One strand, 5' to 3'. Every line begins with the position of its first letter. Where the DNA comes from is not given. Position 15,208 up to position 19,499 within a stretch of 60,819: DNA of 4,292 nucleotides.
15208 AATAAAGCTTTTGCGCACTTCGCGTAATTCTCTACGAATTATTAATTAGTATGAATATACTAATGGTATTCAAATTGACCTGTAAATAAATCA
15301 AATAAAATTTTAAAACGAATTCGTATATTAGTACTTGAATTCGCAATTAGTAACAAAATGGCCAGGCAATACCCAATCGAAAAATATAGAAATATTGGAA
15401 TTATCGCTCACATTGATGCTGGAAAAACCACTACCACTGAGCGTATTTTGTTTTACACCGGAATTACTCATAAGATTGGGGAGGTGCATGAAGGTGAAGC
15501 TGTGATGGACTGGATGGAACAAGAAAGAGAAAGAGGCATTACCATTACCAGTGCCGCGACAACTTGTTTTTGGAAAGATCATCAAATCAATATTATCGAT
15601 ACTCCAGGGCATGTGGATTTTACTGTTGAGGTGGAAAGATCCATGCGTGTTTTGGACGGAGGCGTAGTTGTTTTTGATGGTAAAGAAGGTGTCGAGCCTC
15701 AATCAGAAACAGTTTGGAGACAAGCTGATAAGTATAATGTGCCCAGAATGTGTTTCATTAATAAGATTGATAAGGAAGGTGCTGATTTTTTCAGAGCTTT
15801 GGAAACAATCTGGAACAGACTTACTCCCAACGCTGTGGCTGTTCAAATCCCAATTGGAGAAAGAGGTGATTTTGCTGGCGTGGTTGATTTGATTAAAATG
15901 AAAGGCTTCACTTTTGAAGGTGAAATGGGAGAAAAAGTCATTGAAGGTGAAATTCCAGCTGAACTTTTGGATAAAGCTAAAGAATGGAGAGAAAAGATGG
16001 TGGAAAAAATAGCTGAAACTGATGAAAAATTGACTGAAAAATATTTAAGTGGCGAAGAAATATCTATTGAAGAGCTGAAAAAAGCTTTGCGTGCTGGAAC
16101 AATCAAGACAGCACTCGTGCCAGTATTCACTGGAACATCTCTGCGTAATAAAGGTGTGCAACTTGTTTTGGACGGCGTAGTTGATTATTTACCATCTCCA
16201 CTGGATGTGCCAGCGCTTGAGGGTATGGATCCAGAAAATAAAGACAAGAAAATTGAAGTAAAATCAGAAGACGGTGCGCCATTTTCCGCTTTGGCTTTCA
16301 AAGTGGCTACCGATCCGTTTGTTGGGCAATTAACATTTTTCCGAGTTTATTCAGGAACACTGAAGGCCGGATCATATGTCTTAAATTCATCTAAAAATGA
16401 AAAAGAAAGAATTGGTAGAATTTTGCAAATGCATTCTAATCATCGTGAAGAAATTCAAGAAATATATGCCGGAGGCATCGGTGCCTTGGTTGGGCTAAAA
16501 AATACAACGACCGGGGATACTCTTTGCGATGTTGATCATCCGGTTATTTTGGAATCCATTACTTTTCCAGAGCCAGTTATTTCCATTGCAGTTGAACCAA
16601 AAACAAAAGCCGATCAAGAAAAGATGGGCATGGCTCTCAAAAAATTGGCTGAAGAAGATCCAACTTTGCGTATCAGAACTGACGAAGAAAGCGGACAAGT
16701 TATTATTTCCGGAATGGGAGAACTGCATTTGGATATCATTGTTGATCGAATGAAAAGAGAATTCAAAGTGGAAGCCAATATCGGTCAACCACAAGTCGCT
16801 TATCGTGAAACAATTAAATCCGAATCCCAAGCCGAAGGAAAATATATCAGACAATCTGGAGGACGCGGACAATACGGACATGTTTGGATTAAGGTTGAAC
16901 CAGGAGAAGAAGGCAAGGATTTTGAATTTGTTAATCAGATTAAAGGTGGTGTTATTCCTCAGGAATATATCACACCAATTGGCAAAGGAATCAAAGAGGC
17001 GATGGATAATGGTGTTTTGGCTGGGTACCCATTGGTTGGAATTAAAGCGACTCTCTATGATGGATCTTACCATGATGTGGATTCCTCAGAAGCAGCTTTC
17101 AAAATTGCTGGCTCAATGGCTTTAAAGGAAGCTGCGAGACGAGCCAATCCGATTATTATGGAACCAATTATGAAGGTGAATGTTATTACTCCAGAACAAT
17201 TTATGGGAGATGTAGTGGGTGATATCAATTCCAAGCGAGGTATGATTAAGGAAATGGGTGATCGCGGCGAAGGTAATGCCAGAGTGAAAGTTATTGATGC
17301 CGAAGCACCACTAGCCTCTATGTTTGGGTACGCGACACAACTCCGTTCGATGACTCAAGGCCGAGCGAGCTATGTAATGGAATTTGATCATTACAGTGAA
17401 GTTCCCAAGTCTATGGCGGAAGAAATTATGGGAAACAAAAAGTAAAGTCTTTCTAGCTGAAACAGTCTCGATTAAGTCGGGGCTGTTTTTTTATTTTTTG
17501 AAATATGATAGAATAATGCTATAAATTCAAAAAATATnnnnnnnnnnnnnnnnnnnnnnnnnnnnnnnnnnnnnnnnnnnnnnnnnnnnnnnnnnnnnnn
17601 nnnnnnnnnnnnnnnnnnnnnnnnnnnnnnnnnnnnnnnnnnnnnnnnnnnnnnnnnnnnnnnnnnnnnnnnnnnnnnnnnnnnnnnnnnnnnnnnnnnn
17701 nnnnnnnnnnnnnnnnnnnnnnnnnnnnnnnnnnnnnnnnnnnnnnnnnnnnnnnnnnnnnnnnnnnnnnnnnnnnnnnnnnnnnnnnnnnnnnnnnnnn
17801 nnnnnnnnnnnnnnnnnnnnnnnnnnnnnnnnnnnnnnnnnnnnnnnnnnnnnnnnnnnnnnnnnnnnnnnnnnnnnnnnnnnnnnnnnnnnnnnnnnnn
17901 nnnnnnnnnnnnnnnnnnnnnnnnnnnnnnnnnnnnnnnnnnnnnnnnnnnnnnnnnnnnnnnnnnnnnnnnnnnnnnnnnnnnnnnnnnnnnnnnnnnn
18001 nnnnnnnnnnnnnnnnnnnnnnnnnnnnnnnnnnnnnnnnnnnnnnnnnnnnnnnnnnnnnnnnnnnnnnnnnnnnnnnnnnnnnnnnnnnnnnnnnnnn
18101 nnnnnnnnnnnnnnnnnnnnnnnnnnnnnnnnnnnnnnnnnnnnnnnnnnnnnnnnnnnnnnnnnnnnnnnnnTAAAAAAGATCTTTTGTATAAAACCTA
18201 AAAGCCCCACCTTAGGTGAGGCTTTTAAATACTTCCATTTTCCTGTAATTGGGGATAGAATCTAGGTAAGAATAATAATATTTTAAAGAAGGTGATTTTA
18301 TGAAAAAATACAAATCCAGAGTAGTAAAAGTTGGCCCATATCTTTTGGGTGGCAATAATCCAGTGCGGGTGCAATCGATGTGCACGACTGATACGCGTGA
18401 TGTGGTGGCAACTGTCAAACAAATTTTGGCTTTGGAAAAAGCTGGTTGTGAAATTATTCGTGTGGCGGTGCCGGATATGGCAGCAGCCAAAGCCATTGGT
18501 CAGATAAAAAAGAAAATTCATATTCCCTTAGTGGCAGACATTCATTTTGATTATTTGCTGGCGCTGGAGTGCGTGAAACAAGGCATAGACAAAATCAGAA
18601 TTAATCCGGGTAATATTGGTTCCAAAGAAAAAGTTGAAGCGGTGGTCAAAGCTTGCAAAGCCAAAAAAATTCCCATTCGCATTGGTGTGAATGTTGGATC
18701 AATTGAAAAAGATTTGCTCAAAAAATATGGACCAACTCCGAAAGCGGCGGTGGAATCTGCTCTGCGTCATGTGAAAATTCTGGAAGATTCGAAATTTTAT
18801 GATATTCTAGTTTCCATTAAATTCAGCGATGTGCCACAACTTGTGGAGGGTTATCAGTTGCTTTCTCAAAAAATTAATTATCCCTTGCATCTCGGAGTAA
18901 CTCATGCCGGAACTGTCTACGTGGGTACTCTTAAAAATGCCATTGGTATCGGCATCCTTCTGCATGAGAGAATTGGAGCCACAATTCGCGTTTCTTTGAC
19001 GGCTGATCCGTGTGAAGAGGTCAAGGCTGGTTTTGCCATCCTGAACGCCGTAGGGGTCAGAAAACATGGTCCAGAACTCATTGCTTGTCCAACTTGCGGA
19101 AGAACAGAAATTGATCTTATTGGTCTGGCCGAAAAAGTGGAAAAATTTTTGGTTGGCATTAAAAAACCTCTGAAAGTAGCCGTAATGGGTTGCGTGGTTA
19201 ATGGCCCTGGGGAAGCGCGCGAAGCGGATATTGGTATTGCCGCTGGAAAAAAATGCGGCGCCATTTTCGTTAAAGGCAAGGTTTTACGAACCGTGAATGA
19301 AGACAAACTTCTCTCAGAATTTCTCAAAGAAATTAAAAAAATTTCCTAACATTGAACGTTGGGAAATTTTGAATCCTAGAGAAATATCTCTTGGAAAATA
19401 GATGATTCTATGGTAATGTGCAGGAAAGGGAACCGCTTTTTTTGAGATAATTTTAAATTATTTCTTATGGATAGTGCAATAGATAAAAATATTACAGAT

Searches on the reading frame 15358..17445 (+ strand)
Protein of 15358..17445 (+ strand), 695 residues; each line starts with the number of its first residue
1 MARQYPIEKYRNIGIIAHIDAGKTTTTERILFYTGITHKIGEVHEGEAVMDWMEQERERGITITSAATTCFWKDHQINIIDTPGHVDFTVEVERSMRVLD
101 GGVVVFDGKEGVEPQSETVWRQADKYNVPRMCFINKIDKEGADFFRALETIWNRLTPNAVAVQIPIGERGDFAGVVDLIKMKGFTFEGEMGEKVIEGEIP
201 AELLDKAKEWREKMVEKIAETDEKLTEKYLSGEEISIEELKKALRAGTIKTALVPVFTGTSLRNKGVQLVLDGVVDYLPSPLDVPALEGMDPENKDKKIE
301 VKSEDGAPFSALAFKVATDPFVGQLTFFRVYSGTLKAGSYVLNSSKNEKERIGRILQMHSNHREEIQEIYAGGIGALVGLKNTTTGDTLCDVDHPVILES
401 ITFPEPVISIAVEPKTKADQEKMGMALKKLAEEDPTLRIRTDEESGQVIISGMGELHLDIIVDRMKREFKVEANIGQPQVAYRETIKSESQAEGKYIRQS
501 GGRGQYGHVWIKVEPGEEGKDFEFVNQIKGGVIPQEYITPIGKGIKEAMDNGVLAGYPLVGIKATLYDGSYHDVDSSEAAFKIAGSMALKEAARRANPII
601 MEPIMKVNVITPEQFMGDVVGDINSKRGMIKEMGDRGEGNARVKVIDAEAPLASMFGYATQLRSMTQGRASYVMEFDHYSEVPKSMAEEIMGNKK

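Call 72: search_protein_families(library=pfam, proteins=[window:15358-17445:+], max_evalue=0.00001)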
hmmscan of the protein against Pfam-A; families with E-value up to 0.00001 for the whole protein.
window:15358-17445:+ (695 aa): 7 families
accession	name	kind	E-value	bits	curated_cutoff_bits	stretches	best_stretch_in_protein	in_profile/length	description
PF00009.33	GTP_EFTU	-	7.3e-63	212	26.5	1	9-280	2-188/188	Elongation factor Tu GTP binding domain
PF03764.24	EFG_IV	-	4.5e-48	162.5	24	1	478-597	1-121/121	Elongation factor G, domain IV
PF14492.12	EFG_III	-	4.1e-35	120.1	27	1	403-476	1-74/75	Elongation Factor G, domain III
PF00679.30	EFG_C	-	1e-29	102.8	27.9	1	600-689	2-88/89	Elongation factor G C-terminus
PF22042.2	EF-G_D2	-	1.2e-19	70.6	27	1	308-391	1-83/84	Elongation factor G domain 2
PF03144.31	GTP_EFTU_D2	-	2.9e-18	66.5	30.3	1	323-390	1-73/73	Elongation factor Tu domain 2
PF16658.11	RF3_C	-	3.9e-08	33.6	40.1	1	411-492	14-95/132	Class II release factor RF3, C-terminal domain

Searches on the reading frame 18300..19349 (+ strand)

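Call 72: search_protein_families(library=pfam, proteins=[window:18300-19349:+], max_evalue=0.00001)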
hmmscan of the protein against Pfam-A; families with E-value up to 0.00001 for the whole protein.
window:18300-19349:+ (349 aa): 1 family
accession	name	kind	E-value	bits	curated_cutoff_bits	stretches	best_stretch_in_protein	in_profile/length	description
PF04551.19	GcpE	-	9.2e-148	492.2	32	1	7-347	2-343/343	GcpE protein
